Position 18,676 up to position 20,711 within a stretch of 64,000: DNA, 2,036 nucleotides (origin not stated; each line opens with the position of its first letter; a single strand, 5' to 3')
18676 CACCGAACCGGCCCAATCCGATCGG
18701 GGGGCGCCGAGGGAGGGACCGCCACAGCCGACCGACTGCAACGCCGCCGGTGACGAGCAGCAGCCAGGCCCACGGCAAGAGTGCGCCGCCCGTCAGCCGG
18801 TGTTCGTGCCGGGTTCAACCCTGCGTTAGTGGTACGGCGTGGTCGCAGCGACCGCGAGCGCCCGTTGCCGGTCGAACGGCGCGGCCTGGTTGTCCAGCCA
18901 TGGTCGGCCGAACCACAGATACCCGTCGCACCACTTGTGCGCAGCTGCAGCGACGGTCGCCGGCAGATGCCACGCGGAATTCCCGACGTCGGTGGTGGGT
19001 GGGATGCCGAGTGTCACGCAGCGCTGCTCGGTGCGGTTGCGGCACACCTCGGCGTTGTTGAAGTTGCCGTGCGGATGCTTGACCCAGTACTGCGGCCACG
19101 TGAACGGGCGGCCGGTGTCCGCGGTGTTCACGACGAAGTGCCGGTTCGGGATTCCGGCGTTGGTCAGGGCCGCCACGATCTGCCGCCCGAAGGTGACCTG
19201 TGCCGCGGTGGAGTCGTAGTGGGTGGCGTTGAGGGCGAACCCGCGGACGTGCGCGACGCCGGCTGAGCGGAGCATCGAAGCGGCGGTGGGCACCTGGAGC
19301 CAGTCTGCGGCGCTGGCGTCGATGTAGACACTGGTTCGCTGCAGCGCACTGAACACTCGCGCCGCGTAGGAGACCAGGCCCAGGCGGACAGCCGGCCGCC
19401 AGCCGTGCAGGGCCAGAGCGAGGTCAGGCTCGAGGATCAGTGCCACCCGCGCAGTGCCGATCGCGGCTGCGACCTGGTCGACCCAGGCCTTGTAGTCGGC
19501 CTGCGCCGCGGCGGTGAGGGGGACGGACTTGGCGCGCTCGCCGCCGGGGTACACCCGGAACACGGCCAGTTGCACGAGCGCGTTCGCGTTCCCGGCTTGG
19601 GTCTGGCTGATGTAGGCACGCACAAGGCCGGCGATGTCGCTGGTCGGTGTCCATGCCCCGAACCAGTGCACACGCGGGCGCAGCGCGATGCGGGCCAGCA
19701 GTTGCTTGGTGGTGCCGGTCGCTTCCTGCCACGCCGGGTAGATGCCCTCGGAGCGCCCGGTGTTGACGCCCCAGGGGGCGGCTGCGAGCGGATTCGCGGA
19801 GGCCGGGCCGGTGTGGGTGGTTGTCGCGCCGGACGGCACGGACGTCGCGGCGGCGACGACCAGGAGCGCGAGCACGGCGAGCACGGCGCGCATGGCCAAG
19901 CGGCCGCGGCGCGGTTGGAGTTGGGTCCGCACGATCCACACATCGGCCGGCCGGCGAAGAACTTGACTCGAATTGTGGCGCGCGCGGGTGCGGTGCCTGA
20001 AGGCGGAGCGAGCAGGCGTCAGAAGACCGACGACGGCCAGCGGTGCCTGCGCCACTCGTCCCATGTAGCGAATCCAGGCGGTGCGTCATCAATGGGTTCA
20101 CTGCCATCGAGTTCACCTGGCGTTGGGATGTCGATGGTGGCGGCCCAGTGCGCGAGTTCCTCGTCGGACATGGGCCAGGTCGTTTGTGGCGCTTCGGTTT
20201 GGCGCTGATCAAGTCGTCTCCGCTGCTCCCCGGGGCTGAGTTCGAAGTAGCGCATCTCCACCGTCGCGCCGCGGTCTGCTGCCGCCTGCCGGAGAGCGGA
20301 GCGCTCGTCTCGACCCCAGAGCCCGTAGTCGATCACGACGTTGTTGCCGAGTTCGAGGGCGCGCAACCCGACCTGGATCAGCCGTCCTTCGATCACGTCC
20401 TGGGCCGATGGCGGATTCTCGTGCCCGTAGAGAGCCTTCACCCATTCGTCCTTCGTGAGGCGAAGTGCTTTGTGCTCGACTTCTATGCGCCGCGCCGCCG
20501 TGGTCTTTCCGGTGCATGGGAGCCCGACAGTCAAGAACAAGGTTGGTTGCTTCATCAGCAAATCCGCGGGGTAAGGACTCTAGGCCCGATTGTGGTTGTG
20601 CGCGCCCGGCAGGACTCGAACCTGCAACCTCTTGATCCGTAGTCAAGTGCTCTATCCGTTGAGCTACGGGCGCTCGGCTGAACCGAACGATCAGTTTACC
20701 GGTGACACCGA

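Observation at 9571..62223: Window-wide pattern: nine palindromic elements of three unrelated families, all within about 45 nt of a stop codon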

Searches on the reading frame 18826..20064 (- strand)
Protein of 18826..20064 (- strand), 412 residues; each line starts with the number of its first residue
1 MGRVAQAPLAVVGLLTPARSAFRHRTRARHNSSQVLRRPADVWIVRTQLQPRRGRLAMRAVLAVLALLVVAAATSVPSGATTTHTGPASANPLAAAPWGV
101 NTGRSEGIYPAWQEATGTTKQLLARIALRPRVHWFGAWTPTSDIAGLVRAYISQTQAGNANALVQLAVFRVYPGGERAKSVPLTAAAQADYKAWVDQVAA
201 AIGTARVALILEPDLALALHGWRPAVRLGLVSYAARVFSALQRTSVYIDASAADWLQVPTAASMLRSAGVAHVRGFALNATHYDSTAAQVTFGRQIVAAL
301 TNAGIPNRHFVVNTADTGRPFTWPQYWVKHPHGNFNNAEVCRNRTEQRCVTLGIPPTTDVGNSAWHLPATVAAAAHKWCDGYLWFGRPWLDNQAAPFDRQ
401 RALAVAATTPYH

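Call 16: find_encoding_contigs(protein=window:18826-20064:-, flank=10000, max_places=3)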
Protein window:18826-20064:- (412 aa): 5 contigs read that carry it; 3 places shown.
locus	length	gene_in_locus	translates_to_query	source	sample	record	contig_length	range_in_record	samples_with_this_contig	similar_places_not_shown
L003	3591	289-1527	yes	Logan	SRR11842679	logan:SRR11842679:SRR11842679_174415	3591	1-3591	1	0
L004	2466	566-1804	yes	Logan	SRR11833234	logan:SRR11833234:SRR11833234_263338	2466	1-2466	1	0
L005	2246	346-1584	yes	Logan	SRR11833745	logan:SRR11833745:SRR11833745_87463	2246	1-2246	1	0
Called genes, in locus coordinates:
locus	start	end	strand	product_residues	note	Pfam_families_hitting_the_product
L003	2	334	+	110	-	?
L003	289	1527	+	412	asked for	PF01341:Glyco_hydro_6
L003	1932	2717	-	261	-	PF00557:Peptidase_M24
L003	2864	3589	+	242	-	?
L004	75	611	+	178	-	PF13671:AAA_33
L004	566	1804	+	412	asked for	PF01341:Glyco_hydro_6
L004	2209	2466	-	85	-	?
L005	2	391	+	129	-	?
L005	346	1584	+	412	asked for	PF01341:Glyco_hydro_6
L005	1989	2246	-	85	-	?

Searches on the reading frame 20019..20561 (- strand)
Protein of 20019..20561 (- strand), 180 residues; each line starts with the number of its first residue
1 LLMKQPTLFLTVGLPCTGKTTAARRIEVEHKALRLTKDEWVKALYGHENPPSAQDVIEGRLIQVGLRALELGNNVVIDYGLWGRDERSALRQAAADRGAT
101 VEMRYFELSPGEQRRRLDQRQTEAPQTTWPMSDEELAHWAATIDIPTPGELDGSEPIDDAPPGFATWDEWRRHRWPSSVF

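Call 51: search_protein_families(library=pfam, max_evalue=0.01, proteins=[window:20019-20561:-])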
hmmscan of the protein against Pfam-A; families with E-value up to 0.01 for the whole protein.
window:20019-20561:- (180 aa): 3 families
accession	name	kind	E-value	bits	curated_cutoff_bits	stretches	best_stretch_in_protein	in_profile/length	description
PF13671.12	AAA_33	-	2.8e-26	93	27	1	8-144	1-141/143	AAA domain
PF06414.18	Zeta_toxin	-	0.00067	19.6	22.3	1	4-123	14-146/199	Zeta toxin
PF13238.12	AAA_18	-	0.0026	18.7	29.4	1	12-128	4-119/128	AAA domain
